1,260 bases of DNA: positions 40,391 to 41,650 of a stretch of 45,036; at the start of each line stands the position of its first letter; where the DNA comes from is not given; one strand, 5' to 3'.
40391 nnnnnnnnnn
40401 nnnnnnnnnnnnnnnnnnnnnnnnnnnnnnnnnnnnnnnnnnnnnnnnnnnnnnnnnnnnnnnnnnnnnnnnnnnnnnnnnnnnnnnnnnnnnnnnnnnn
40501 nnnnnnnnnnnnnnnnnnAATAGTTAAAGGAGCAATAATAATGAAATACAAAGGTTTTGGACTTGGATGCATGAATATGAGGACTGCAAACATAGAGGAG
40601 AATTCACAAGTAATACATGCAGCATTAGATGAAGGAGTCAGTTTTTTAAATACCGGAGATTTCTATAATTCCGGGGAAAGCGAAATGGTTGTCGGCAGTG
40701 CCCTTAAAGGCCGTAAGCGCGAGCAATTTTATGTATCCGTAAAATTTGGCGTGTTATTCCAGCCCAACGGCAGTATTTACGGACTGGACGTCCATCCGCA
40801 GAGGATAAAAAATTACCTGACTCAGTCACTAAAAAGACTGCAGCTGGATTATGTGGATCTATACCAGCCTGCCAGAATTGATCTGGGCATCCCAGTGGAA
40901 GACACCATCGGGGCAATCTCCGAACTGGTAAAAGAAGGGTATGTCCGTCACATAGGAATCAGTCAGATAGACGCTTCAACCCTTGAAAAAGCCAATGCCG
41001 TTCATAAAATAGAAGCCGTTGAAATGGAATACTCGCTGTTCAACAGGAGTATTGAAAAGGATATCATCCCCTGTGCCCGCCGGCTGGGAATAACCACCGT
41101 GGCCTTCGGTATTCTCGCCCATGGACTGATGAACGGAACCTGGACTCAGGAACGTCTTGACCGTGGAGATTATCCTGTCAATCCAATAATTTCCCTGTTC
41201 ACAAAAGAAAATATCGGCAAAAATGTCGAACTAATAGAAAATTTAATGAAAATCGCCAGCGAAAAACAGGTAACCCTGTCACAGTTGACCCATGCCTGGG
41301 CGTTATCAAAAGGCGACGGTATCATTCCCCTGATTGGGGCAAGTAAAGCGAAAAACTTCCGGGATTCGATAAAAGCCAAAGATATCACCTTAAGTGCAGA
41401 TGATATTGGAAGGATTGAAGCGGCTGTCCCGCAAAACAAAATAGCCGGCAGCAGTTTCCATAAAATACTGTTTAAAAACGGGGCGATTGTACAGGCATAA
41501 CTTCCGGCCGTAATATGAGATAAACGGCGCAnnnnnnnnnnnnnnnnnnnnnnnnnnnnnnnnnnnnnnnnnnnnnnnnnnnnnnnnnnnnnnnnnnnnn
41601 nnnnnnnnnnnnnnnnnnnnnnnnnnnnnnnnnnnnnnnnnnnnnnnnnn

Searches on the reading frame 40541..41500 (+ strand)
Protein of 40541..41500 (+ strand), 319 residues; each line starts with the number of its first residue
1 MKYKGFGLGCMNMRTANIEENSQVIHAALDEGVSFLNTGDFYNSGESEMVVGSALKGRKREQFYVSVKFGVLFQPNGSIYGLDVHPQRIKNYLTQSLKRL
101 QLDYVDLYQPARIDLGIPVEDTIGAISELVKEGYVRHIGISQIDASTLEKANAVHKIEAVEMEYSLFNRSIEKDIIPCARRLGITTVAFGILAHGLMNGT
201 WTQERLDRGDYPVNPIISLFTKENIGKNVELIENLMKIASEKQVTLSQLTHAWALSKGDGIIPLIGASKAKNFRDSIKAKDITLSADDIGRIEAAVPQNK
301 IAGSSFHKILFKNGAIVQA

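Call 4: search_protein_families(library=pfam, proteins=[window:40541-41500:+], max_evalue=0.01)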
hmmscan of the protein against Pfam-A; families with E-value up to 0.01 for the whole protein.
window:40541-41500:+ (319 aa): 1 family
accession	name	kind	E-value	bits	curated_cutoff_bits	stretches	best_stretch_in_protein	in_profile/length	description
PF00248.27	Aldo_ket_red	-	5e-59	200.2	24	1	7-295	3-289/291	Aldo/keto reductase family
